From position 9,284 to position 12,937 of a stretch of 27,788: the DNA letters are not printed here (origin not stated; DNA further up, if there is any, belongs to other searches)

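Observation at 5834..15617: Tail genes and a TerS-like gene, but no recognisable large terminase, portal or major capsid protein in a closed genome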

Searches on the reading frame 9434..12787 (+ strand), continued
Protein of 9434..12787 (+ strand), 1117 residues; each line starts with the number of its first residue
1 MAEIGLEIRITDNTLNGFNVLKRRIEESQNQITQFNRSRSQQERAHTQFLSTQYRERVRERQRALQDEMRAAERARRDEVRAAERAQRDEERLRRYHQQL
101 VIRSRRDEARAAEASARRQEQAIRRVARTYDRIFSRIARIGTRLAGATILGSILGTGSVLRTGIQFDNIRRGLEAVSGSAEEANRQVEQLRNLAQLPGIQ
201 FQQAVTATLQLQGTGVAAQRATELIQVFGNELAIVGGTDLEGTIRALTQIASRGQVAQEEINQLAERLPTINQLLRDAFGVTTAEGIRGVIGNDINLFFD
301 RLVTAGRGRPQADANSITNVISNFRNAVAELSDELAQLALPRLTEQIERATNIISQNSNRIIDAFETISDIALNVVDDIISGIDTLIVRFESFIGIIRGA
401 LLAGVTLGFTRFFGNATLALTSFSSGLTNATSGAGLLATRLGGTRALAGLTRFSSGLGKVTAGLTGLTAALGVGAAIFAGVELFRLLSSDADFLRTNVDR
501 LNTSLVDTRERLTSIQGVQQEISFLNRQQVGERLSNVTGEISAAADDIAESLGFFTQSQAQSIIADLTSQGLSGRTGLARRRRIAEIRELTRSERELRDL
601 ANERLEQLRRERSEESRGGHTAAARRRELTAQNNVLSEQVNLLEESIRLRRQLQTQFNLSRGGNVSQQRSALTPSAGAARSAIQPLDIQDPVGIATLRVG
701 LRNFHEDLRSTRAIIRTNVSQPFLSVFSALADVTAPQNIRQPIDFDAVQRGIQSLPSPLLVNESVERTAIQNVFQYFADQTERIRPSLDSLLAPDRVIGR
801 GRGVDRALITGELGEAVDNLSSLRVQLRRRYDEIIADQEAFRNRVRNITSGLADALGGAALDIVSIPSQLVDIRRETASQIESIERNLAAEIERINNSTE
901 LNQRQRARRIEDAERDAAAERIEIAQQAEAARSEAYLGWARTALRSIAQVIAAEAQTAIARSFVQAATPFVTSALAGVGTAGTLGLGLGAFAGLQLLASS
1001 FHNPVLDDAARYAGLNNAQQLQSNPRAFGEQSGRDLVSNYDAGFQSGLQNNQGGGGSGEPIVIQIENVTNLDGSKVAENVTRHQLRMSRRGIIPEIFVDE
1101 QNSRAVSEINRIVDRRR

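Call 83: predict_structure(alignment_id=A4)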
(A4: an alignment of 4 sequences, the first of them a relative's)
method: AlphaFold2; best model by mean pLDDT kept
length: 284 residues; sequences in the alignment: 4
mean_pLDDT: 73.2   pTM: 0.33
mean pLDDT of the five models: 73.2, 70.3, 61.9, 60.0, 59.4
residues with pLDDT >= 90: 8; 70-90: 178; 50-70: 77; < 50: 21
segments of 3 or more residues with pLDDT < 50: 131-137, 175-178
pLDDT, mean of each block of 10 residues (from residue 1): 60 85 86 85 83 70 54 80 84 72 89 82 70 49 75 59 55 50 67 76 85 80 79 88 88 79 67 63 50
secondary structure, 60 per line:
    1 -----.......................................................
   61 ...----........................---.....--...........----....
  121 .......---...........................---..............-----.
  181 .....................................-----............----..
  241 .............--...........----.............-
elements in order: H6-63 H68-91 H95-99 H102-112 H117-127 H131-157 H161-174 H180-217 H223-234 H239-253 H256-266 H271-283

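Call 86: fold_search(model_id=the predicted structure, library=viral)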
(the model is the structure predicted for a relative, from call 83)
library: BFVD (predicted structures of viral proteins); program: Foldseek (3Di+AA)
matches with E <= 10: 162; with E <= 0.001: 0
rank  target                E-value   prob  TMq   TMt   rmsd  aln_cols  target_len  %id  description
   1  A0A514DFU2            1.5e-01  0.28  0.15  0.14  26.5       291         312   10  (no name in the UniProt tables at hand)
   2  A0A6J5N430            2.4e-01  0.25  0.17  0.06  30.8       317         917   16  Bacteriophage lambda, GpH, tail tape measure, N-terminal [uncultured Caudovirales phage]
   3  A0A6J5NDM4            4.2e-01  0.23  0.21  0.10  41.1       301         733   14  Uncharacterized protein [uncultured Caudovirales phage]
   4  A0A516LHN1            8.0e-01  0.08  0.15  0.09  32.3       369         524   11  (no name in the UniProt tables at hand)
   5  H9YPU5                8.9e-01  0.13  0.18  0.08  27.5       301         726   14  (no name in the UniProt tables at hand)
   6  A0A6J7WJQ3            9.8e-01  0.13  0.19  0.06  37.9       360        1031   12  Uncharacterized protein [uncultured Caudovirales phage]
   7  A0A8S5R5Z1            1.1e+00  0.12  0.17  0.18  19.3       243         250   10  Uncharacterized protein [Myoviridae sp. ctaOv25]
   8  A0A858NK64            1.1e+00  0.09  0.16  0.14  27.7       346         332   10  (no name in the UniProt tables at hand)
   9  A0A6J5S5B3            1.3e+00  0.12  0.15  0.14  18.5       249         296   10  Uncharacterized protein [uncultured Caudovirales phage]
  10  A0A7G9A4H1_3          1.3e+00  0.12  0.18  0.07  31.3       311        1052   14  Tape measure domain protein [Bacteriophage sp.]
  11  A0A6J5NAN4            1.5e+00  0.09  0.14  0.09  28.2       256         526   12  Uncharacterized protein [uncultured Caudovirales phage]
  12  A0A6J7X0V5            1.5e+00  0.08  0.16  0.06  24.9       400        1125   14  Tape measure domain-containing protein [uncultured Caudovirales phage]
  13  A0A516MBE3            1.5e+00  0.11  0.16  0.16  23.1       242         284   14  (no name in the UniProt tables at hand)
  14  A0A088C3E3            1.6e+00  0.10  0.16  0.04  30.8       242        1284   14  (no name in the UniProt tables at hand)
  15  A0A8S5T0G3            1.6e+00  0.07  0.14  0.06  22.6       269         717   13  Uncharacterized protein [Myoviridae sp. ctWb16]
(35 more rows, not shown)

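Call 87: fold_search(model_id=the predicted structure, library=pdb)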
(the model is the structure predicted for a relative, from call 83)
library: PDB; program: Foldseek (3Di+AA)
matches with E <= 10: 41; with E <= 0.001: 0
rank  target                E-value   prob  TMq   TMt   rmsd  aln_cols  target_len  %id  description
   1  7cr1_A                2.3e+00  0.09  0.16  0.17  26.3       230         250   12  human KCNQ2 in complex with ztz240 (released 2020-09-16)
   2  9jsc_B                2.5e+00  0.04  0.11  0.10  21.9       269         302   12  Crystal structure of OsSPS3 complexed with YH24532 (released 2026-04-08)
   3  8j05_A                3.1e+00  0.06  0.16  0.14  29.7       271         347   11  Human KCNQ2-CaM complex in the presence of PIP2 (released 2023-12-06)
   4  8f7n                  3.1e+00  0.06  0.14  0.11  32.2       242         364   13  Crystal structure of chemoreceptor McpZ ligand sensing domain (released 2023-07-05)
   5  1sj7_B                3.2e+00  0.12  0.15  0.23  12.6       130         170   11  Crystal Structure of Talin Rod 482-655 (released 2004-08-24)
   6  8i7r_Fg               3.2e+00  0.06  0.16  0.15  40.8       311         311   15  In situ structure of axonemal doublet microtubules in mouse sperm with 48-nm repeat (released 2023-10-11)
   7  6xi6                  3.2e+00  0.04  0.14  0.14  23.7       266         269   15  Hierarchical design of multi-scale protein complexes by combinatorial assembly of oligomeric helical bundle and repeat p (released 2021-06-02)
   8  6sga_F5               3.2e+00  0.03  0.11  0.08  22.5       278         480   12  Body domain of the mt-SSU assemblosome from Trypanosoma brucei (released 2019-09-18)
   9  2a79_B                4.4e+00  0.04  0.14  0.15  21.3       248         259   12  Mammalian Shaker Kv1.2 potassium channel- beta subunit complex (released 2005-07-12)
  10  8hii_A                4.4e+00  0.03  0.12  0.08  24.9       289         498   13  The BRIL-SLC19A1/Fab/Nb ternary complex (released 2022-12-21)
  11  3l8i_B                4.6e+00  0.06  0.13  0.17  16.1       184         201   14  Crystal structure of CCM3, a cerebral cavernous malformation protein critical for vascular integrity (released 2010-05-19)
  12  8hme_A                5.3e+00  0.02  0.10  0.07  25.1       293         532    9  head module state 1 of Tetrahymena IFT-A (released 2023-06-14)
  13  8iyj_C0               5.6e+00  0.07  0.14  0.21  24.8       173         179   10  Cryo-EM structure of the 48-nm repeat doublet microtubule from mouse sperm (released 2023-07-05)
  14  7rmx                  5.6e+00  0.06  0.18  0.21  21.1       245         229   17  Structure of De Novo designed tunable symmetric protein pockets (released 2022-08-03)
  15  7cbc_A                5.9e+00  0.03  0.11  0.10  30.0       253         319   17  Crystal structure of a de novo designed switch protein caging a hemagglutinin binder (released 2020-12-23)
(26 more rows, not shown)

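Call 94: find_related_loci(query=A5, collection=viral_contigs, flank=10000)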
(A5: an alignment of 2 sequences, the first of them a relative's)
Query A5 (157 aa) in viral_contigs; peptide patterns used: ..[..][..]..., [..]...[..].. (x = any residue, [..] = any of these).
67 stretches matched a pattern; 8 encode a relative of the query (tblastn E <= 1e-3); 8 distinct loci.
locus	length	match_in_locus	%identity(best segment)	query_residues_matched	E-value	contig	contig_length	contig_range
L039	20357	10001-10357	30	13-126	8e-12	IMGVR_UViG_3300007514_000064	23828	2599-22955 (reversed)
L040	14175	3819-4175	30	13-126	8e-12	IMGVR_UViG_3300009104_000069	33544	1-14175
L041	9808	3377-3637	37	18-101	1e-11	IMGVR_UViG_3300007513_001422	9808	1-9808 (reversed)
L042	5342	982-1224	38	24-101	2e-11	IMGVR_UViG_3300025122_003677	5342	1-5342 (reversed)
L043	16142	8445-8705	38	18-101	5e-11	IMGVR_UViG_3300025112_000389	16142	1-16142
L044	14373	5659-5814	45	23-77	5e-6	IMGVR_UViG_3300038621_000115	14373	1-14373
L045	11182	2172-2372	31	22-78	1e-5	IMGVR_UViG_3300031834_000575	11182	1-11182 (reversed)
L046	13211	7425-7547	43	43-84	2e-5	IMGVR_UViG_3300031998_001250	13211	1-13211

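Call 96: search_protein_families(library=pfam, max_evalue=0.001, proteins=[L043:8887-10263:+, L043:10184-11626:+, L043:12134-13582:+, L039:10453-11607:+, L039:11954-13630:+, L039:14654-16522:+, L041:3819-6152:+, L002:6703-7647:+])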
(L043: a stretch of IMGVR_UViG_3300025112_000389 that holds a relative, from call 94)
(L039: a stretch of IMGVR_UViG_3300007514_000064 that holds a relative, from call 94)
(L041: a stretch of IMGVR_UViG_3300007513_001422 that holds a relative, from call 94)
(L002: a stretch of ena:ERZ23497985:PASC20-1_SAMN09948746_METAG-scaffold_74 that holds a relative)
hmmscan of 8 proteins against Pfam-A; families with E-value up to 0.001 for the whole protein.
L043:8887-10263:+ (458 aa): 4 families
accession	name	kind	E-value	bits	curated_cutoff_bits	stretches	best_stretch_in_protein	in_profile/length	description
PF02195.25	ParB_N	-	4.9e-11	43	26.3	1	6-92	3-93/95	ParB N-terminal domain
PF01555.25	N6_N4_Mtase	-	5e-11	43.4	26.7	1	225-259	178-212/221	DNA methylase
PF13649.12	Methyltransf_25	-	6.6e-05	24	27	1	244-301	13-71/97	Methyltransferase domain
PF08241.18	Methyltransf_11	-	0.00017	22.6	21.2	1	246-301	14-67/95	Methyltransferase domain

L043:10184-11626:+ (480 aa): 0 families

L043:12134-13582:+ (482 aa): 0 families

L039:10453-11607:+ (384 aa): 1 family
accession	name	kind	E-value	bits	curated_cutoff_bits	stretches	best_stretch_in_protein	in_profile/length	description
PF00145.23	DNA_methylase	-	4.6e-45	154.9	22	1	1-367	1-315/324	C-5 cytosine-specific DNA methylase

L039:11954-13630:+ (558 aa): 1 family
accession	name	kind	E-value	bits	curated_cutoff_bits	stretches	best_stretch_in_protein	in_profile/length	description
PF13385.13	Laminin_G_3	-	2.2e-22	80.3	27.6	1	43-207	1-150/151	Concanavalin A-like lectin/glucanases superfamily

L039:14654-16522:+ (622 aa): 0 families

L041:3819-6152:+ (777 aa): 3 families
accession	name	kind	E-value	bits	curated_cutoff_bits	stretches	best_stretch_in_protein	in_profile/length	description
PF02195.25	ParB_N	-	4.8e-11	43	26.3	1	6-92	3-93/95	ParB N-terminal domain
PF01555.25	N6_N4_Mtase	-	2.7e-10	41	26.7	1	291-329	178-216/221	DNA methylase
PF00291.31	PALP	-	0.00028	20.8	35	1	415-542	70-196/295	Pyridoxal-phosphate dependent enzyme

L002:6703-7647:+ (314 aa): 0 families

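Call 97: search_solved_structures(query=A5, max_evalue=10)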
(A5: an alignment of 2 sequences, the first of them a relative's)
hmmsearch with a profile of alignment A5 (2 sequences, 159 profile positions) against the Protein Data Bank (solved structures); distinct sequences matched with E-value up to 10: 0.

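Call 99: search_dna_similar(query=L002:6270-6743:+, collection=phages, mode=protein, max_evalue=0.001, max_rows=15)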
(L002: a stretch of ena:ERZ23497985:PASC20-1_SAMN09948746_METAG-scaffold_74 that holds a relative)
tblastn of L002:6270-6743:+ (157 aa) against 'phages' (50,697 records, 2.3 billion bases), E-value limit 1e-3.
No match.

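Call 103: find_encoding_contigs(protein=P0005, flank=10000, max_places=2)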
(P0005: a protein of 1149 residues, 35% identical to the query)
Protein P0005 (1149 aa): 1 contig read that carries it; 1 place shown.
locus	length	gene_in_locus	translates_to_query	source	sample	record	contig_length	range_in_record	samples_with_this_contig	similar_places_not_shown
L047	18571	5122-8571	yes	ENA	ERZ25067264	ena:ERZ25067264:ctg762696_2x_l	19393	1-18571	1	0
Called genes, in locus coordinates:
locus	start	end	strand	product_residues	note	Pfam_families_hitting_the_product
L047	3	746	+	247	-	?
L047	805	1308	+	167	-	-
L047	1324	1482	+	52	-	-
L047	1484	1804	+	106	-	-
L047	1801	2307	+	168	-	-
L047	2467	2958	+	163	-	-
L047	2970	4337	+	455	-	PF18906:Phage_tube_2 (weak)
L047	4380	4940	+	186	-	-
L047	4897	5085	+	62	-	-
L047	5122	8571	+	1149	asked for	PF20155:TMP_3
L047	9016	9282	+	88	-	-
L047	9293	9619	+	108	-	-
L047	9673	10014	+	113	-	-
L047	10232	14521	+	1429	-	PF05345:He_PIG (faint)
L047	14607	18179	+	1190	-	-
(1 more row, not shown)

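Call 104: find_encoding_contigs(protein=P0006, flank=10000, max_places=2)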
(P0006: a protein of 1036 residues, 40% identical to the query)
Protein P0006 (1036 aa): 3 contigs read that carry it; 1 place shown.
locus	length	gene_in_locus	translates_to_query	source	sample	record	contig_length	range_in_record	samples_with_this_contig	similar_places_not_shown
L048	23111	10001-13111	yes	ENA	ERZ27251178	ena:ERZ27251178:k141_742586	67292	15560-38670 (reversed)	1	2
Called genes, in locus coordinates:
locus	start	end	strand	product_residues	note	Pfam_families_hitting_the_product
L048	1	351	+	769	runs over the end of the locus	PF07719:TPR_2 (faint), PF13432:TPR_16 (faint), PF14559:TPR_19 (weak), PF13181:TPR_8 (faint), PF13424:TPR_12 (weak)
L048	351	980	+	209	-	PF00702:Hydrolase (weak), PF08282:Hydrolase_3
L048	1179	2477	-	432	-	PF13102:Phage_int_SAM_5 (faint), PF00589:Phage_integrase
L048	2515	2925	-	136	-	-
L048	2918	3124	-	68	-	-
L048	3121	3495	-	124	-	PF18563:TubC_N (weak)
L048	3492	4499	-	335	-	-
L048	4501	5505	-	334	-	PF12965:DUF3854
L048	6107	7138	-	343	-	-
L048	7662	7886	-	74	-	-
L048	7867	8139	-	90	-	-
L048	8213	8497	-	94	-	-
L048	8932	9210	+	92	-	-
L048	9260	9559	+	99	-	-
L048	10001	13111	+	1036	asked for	PF20155:TMP_3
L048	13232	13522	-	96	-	-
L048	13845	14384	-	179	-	-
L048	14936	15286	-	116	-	-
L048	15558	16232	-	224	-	-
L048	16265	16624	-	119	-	-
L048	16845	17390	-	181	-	-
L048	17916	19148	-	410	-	PF13102:Phage_int_SAM_5 (weak), PF00589:Phage_integrase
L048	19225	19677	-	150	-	-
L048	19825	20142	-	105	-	PF18563:TubC_N (weak)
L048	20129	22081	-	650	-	PF13481:AAA_25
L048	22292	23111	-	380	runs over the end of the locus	-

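Call 107: search_dna_similar(query=L005:414-1757:+, collection=phages, mode=protein, max_evalue=0.001, max_rows=8)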
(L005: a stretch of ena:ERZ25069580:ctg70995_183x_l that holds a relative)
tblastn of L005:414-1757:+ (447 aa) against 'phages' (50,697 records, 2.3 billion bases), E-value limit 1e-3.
Records with a match: 6; places in all: 6; records where one place covers at least 80% of the query: 0.
Best place of each record, by identity: <60% 6.
By first word of the organism name: Brevibacillus 3; Bacillus 2; Enterococcus 1.
By host as written in the record: Brevibacillus laterosporus 3; Bacillus cereus 1; Enterococcus faecium #5864 1; Bacillus pumilus strain 145 1.
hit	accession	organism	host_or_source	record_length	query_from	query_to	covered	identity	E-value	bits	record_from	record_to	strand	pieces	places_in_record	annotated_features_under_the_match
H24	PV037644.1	Bacillus phage vB_BcM_CUBc25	Bacillus cereus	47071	62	404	77%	23.4%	3e-15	84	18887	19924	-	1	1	minor head protein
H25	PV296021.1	Enterococcus phage fHoEfm07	Enterococcus faecium #5864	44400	62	403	77%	23.0%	9e-13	77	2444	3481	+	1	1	portal protein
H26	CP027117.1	Bacillus phage EZ-2018a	Bacillus pumilus strain 145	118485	53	409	80%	21.0%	9e-7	57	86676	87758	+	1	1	record has no annotation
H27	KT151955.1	Brevibacillus phage Jenst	Brevibacillus laterosporus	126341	18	259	54%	23.0%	2e-4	50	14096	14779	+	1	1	hypothetical protein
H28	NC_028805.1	Brevibacillus phage Jenst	Brevibacillus laterosporus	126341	18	259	54%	23.0%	2e-4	50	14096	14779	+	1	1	portal protein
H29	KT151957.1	Brevibacillus phage SecTim467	Brevibacillus laterosporus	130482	18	259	54%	23.0%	2e-4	50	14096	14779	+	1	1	hypothetical protein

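Call 108: search_dna_similar(query=L005:3453-4679:+, collection=phages, mode=protein, max_evalue=0.001, max_rows=8)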
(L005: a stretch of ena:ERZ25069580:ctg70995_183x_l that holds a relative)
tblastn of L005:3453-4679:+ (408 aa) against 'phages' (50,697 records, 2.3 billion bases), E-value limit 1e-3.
No match.
